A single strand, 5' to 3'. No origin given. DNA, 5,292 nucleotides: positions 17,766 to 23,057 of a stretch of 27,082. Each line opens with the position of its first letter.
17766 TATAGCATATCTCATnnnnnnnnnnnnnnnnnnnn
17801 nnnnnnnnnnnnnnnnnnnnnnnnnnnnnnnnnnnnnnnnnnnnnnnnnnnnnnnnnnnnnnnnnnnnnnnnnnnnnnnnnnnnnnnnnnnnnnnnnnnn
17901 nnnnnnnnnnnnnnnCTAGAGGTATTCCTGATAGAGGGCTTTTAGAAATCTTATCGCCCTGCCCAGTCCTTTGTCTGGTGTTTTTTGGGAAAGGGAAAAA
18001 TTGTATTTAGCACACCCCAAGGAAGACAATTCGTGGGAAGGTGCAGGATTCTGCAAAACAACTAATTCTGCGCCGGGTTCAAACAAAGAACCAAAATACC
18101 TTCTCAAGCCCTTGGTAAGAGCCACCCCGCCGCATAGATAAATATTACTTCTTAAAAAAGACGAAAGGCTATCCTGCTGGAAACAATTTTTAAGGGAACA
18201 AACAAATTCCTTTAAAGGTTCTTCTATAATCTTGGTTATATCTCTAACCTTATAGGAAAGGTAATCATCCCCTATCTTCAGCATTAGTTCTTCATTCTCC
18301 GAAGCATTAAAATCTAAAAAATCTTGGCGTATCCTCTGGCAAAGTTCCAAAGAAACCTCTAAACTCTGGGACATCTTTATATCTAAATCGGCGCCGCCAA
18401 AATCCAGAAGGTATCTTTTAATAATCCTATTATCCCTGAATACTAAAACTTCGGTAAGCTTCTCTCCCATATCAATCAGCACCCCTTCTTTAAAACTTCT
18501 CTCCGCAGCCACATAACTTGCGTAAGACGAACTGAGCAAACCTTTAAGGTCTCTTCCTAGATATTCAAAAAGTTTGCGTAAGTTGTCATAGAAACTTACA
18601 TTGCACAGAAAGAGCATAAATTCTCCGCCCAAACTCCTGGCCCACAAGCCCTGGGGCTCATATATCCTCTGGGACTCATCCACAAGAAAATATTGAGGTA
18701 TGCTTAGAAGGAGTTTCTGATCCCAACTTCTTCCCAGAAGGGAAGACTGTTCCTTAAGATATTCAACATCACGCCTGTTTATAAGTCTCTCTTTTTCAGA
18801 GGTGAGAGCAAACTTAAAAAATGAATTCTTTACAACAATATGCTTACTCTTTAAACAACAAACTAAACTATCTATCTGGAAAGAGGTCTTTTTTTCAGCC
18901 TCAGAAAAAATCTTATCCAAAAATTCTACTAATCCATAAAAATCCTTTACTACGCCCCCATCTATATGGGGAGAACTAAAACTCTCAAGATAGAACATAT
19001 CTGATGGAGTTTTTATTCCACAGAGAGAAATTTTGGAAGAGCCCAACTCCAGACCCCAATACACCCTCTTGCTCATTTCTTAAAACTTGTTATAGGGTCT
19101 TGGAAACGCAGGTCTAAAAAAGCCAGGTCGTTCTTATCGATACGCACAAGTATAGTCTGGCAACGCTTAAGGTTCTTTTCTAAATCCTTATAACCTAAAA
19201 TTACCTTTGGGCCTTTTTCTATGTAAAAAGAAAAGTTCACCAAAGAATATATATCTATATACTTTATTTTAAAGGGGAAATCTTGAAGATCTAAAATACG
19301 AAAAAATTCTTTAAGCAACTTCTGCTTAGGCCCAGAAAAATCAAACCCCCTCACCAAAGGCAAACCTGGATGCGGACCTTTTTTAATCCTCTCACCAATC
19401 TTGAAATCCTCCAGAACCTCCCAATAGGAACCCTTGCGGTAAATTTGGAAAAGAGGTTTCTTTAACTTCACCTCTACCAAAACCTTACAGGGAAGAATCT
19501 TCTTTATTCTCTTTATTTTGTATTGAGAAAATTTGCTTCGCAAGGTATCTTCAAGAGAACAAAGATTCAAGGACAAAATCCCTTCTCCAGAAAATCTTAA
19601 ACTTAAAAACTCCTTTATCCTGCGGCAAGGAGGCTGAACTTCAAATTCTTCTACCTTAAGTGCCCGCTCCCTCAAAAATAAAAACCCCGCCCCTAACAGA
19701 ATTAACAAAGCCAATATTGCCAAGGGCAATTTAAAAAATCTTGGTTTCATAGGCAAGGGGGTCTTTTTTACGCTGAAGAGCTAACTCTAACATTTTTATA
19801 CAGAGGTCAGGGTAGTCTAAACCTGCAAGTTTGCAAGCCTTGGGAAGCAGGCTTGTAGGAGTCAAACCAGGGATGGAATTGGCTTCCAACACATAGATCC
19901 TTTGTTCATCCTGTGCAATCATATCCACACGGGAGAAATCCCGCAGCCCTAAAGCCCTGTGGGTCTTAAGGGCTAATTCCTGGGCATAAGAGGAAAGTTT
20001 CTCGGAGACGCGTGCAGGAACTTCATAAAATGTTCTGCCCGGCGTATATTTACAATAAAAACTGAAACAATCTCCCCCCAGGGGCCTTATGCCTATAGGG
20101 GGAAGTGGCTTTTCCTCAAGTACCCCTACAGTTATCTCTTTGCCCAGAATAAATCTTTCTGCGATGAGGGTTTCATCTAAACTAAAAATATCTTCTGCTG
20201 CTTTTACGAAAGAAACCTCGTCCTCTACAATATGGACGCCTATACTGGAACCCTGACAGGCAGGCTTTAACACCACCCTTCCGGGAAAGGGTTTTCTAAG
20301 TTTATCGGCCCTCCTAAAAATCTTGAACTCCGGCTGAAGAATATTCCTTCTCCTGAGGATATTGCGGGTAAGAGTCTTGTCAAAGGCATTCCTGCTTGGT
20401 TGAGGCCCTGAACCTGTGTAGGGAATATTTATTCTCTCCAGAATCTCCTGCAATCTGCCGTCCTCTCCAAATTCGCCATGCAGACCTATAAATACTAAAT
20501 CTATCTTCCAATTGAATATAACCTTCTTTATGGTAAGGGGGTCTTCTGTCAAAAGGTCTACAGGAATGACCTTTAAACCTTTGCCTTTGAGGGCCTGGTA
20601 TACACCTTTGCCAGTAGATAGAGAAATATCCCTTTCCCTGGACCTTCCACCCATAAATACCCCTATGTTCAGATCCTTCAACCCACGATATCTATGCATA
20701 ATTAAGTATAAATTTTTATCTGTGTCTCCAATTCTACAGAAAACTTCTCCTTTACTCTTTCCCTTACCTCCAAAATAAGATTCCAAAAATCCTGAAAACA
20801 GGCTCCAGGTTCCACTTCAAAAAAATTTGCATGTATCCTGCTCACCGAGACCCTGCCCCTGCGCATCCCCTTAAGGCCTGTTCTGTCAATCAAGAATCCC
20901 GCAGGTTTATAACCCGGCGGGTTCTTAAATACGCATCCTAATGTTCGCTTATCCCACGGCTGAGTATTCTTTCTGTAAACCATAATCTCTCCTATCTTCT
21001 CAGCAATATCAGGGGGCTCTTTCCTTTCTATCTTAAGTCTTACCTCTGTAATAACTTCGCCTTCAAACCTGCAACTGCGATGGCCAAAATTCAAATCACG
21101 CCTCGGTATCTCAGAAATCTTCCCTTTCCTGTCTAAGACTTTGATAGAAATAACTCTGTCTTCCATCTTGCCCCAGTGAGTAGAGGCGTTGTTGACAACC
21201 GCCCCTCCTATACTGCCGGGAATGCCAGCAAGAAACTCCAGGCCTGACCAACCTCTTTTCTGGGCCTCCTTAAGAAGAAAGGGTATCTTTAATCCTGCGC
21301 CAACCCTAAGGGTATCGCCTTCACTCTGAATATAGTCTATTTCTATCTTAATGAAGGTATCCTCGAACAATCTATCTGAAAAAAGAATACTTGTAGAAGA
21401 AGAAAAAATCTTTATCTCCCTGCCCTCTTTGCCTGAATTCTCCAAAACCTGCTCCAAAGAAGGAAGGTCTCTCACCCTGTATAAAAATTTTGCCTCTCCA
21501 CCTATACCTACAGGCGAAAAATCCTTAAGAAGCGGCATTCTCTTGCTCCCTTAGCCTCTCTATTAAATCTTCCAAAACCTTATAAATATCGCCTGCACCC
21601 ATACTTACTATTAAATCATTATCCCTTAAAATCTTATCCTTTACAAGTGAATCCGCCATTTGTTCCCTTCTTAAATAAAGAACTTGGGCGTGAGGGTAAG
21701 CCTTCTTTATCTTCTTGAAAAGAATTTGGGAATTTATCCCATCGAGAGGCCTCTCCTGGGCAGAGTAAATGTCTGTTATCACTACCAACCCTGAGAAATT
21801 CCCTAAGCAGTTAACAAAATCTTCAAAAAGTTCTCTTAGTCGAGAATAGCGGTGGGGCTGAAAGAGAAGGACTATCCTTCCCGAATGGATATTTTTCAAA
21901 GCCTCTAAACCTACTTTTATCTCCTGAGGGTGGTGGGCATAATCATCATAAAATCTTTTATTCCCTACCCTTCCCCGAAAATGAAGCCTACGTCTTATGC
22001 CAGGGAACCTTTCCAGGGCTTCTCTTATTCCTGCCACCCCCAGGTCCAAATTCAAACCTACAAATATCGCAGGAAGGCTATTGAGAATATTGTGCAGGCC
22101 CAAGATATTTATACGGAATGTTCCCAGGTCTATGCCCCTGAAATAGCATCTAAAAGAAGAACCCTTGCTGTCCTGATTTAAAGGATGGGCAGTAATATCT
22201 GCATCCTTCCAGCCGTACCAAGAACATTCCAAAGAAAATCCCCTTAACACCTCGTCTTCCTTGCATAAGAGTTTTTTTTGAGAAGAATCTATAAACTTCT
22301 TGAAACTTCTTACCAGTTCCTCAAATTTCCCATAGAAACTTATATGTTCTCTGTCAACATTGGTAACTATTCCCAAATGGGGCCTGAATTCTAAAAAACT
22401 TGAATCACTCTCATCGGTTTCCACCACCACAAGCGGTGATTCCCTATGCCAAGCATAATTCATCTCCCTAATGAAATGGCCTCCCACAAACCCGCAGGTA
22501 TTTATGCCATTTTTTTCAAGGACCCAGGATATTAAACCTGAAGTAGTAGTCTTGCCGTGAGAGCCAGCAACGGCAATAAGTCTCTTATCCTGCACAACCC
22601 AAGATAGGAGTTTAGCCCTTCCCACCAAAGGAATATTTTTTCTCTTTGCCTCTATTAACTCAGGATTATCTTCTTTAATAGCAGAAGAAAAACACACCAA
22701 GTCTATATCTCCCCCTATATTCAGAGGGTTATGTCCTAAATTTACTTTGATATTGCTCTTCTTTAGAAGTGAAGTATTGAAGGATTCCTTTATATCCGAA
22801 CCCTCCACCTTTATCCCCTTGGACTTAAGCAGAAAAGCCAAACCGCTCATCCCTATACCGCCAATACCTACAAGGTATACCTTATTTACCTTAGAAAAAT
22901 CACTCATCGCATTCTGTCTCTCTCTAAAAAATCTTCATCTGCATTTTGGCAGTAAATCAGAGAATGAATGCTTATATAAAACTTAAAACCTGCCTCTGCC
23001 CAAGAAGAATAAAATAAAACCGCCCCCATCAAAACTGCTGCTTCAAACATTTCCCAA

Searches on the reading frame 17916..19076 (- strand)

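Call 10: search_protein_families(library=pfam, proteins=[window:17916-19076:-], max_evalue=0.0001)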
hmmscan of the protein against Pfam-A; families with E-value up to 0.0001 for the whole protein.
window:17916-19076:- (386 aa): 2 families
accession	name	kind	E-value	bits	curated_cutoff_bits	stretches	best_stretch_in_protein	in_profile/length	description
PF02491.25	SHS2_FTSA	-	1.8e-06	28.6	25.4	1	79-154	3-76/79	SHS2 domain inserted in FTSA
PF14450.12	FtsA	-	2.8e-05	24.9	31.8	1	199-335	1-113/127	Cell division protein FtsA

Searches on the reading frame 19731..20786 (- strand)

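Call 10: search_protein_families(library=pfam, proteins=[window:19731-20786:-], max_evalue=0.0001)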
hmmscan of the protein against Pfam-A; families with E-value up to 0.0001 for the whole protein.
window:19731-20786:- (351 aa): 4 families
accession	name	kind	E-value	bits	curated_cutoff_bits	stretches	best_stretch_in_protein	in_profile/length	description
PF07478.18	Dala_Dala_lig_C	-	5.7e-39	134.2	24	1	171-334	39-204/204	D-ala D-ala ligase C-terminus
PF01820.27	Dala_Dala_lig_N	-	2e-20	74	34.6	2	94-126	89-121/121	D-ala D-ala ligase N-terminus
PF02655.19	ATP-grasp_3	-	5.1e-06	27.1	23.2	1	136-304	3-155/160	ATP-grasp domain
PF13535.11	ATP-grasp_4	-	4.9e-05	23.4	27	0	171-201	5-35/160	ATP-grasp domain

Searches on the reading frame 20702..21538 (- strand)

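Call 10: search_protein_families(library=pfam, proteins=[window:20702-21538:-], max_evalue=0.0001)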
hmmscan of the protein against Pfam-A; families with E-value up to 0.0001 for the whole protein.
window:20702-21538:- (278 aa): 2 families
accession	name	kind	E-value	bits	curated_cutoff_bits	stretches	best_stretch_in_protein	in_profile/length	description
PF02873.21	MurB_C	-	6.9e-26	90.8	27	1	178-276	2-98/99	UDP-N-acetylenolpyruvoylglucosamine reductase, C-terminal domain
PF01565.28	FAD_binding_4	-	9.5e-14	51.7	26.4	1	20-143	5-137/139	FAD binding domain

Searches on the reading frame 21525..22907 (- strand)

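Call 10: search_protein_families(library=pfam, proteins=[window:21525-22907:-], max_evalue=0.0001)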
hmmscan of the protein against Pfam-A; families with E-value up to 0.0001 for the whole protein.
window:21525-22907:- (460 aa): 3 families
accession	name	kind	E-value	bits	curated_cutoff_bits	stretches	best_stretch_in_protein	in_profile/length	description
PF01225.30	Mur_ligase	-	1.9e-21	76.7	21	1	10-108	2-94/95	Mur ligase family, catalytic domain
PF08245.18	Mur_ligase_M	-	1.8e-16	61.1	24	1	113-283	1-199/200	Mur ligase middle domain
PF02875.26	Mur_ligase_C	-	5.7e-14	53.5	28.4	1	306-439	1-127/127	Mur ligase, glutamate ligase domain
